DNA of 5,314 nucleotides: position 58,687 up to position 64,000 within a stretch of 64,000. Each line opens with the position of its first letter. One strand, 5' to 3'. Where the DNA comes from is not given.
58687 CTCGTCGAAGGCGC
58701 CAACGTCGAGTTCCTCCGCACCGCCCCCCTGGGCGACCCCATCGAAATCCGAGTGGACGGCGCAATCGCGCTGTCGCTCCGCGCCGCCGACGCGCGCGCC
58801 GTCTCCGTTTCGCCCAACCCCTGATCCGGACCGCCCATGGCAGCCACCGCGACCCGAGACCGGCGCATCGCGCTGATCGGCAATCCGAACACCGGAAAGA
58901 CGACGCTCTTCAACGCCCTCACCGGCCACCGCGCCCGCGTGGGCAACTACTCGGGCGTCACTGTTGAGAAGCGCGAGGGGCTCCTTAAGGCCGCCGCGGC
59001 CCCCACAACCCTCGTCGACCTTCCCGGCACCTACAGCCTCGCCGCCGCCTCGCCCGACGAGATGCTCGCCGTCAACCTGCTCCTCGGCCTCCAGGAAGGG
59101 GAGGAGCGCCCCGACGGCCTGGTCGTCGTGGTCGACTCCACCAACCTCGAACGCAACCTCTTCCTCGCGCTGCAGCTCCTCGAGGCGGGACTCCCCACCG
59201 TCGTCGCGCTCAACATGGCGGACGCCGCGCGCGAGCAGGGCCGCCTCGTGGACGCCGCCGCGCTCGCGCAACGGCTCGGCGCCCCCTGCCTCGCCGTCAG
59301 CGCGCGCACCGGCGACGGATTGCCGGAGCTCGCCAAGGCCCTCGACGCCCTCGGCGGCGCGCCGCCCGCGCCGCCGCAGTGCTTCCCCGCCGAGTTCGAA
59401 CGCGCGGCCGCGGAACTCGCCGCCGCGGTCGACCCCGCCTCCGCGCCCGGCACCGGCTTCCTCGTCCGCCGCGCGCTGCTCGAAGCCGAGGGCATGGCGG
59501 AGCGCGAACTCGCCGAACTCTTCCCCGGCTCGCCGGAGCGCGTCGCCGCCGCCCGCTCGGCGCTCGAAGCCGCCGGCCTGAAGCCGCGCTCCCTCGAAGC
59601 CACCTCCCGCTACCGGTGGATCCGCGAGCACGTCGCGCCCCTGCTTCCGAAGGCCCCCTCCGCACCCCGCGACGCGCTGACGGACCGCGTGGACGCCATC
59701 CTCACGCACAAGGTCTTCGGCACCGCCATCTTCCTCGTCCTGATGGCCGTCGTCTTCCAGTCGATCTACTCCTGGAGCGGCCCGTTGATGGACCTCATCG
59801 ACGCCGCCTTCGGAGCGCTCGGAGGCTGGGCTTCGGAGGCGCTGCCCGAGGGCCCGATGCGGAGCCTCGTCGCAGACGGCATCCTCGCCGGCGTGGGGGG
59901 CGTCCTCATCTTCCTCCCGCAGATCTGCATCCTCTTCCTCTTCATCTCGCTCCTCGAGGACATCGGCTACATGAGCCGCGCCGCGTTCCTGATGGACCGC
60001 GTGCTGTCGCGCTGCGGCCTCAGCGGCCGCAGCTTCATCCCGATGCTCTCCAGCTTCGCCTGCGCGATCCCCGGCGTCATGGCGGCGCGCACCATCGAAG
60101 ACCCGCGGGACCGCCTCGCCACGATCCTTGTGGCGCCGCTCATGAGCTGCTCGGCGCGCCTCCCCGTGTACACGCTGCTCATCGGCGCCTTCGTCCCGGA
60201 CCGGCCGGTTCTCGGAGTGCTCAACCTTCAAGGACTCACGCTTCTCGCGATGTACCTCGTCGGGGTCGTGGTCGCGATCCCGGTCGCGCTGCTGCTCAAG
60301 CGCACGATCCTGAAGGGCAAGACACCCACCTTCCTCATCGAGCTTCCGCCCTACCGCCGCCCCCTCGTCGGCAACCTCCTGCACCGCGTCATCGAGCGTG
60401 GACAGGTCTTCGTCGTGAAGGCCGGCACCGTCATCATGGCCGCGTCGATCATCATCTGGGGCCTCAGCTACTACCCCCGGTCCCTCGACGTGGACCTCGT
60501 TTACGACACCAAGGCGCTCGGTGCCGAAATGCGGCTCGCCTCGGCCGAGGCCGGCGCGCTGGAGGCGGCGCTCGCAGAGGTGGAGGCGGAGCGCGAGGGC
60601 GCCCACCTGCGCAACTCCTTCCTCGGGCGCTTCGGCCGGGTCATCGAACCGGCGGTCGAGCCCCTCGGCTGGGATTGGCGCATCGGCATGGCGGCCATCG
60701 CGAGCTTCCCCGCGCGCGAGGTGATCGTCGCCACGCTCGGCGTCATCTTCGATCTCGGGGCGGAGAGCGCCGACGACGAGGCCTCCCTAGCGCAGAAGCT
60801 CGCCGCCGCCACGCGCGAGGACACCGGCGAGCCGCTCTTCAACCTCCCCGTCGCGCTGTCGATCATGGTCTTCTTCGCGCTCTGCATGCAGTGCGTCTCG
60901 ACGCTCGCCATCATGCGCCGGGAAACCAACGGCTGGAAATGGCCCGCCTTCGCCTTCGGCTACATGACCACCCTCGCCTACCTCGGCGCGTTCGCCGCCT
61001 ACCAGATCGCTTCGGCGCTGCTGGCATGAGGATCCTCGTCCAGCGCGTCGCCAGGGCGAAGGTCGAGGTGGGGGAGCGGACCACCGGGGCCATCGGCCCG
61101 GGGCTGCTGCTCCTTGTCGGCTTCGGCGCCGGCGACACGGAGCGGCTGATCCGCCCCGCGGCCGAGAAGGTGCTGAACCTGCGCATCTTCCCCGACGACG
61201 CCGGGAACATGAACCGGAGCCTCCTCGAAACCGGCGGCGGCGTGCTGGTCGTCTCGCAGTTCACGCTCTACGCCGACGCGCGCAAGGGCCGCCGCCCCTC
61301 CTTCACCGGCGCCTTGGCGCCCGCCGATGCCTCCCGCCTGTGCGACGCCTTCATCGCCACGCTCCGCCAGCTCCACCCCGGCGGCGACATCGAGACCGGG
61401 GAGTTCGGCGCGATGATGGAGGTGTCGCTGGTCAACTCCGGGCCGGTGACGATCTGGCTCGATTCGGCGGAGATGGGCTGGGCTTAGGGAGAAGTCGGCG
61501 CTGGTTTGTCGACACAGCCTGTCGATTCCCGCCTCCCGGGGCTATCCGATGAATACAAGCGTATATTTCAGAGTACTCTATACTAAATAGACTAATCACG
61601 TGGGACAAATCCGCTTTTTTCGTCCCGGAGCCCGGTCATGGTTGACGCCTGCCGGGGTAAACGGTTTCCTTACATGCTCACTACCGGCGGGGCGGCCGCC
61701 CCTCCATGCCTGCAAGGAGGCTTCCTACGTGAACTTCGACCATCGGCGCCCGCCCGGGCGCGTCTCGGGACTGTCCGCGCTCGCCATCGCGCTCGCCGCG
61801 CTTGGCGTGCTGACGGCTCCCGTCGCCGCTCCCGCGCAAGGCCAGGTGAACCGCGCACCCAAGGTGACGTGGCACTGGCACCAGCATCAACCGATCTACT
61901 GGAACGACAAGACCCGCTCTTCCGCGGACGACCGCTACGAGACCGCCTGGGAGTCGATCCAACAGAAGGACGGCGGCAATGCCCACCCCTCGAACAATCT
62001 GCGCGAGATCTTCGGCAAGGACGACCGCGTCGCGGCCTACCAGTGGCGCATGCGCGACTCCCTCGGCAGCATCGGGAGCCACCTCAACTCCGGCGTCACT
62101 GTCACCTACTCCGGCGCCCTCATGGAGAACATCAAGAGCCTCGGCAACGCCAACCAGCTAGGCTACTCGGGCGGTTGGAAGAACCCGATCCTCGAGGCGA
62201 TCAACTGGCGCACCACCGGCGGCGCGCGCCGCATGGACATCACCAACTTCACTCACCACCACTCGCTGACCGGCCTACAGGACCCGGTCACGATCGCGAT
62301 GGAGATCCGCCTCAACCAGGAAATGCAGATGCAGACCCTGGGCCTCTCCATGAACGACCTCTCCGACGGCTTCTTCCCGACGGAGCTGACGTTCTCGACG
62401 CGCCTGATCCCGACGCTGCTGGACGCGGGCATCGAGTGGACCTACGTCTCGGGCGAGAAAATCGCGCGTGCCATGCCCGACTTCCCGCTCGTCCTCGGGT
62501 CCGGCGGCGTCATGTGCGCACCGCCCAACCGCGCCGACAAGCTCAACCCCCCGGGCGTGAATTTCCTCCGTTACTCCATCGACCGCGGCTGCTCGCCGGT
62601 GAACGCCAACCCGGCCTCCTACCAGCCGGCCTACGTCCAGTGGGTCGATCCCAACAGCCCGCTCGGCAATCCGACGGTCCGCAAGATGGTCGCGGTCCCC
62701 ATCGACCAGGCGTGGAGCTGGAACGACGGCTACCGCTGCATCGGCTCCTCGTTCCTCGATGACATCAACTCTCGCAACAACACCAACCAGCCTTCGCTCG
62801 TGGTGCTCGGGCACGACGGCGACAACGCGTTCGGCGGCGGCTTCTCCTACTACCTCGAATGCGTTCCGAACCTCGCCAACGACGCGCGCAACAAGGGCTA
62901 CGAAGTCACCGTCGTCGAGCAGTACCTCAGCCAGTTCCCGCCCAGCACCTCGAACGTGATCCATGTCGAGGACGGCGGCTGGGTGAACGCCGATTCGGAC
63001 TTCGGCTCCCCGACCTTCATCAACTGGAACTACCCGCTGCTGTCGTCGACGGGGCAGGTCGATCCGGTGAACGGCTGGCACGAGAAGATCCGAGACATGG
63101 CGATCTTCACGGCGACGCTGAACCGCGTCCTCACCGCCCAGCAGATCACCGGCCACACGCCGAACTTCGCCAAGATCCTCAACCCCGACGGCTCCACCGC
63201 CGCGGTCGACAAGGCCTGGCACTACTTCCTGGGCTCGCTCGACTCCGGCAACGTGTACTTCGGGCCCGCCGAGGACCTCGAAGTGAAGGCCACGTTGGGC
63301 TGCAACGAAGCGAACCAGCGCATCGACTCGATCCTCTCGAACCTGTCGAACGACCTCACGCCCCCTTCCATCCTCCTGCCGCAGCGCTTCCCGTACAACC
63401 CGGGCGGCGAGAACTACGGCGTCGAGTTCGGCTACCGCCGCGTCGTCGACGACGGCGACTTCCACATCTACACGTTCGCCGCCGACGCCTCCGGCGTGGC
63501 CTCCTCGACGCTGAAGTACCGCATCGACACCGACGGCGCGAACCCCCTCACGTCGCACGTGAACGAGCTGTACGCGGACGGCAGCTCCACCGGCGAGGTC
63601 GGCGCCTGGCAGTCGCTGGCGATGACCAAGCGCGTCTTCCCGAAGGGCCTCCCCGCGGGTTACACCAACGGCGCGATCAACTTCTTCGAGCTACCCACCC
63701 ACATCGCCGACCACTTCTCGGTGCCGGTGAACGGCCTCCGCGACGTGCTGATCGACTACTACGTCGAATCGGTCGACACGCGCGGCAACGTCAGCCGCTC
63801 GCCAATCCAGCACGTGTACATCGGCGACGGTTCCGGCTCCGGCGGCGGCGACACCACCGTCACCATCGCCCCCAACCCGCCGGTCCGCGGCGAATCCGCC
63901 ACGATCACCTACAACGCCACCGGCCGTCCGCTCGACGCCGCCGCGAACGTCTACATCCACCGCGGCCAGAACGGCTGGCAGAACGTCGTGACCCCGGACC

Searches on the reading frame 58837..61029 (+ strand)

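Call 54: search_protein_families(library=pfam, proteins=[window:58837-61029:+], max_evalue=0.001)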
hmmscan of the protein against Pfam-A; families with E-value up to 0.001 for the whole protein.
window:58837-61029:+ (730 aa): 7 families
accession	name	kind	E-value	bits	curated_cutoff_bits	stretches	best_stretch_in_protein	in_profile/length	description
PF02421.24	FeoB_N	-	9.4e-55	184.8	27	1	10-168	2-155/156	Ferrous iron transport protein B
PF07670.19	Gate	-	5.8e-37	126.8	29.6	2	357-452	2-104/104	Nucleoside recognition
PF01926.29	MMR_HSR1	-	9.9e-18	64.7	21.9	1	10-126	1-112/113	50S ribosome-binding GTPase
PF07664.17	FeoB_C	-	3.7e-17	62.2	26.6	1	469-521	1-54/54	Ferrous iron transport protein B C terminus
PF03193.22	RsgA_GTPase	-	1.4e-05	25.5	30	0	102-170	40-105/174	RsgA GTPase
PF09439.16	SRPRB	-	2.9e-05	24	25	1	7-108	2-89/178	Signal recognition particle receptor beta subunit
PF00009.33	GTP_EFTU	-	0.00018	21.6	26.5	0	90-171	91-184/188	Elongation factor Tu GTP binding domain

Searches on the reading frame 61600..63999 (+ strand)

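Call 65: search_protein_families(library=pfam, proteins=[window:61600-63999:+], max_evalue=0.001)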
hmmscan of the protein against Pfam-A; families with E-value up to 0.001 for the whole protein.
window:61600-63999:+ (800 aa): 1 family
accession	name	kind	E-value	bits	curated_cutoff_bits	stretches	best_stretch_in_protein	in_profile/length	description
PF03065.20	Glyco_hydro_57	-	1e-07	32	21.2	1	93-448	4-284/291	Glycosyl hydrolase family 57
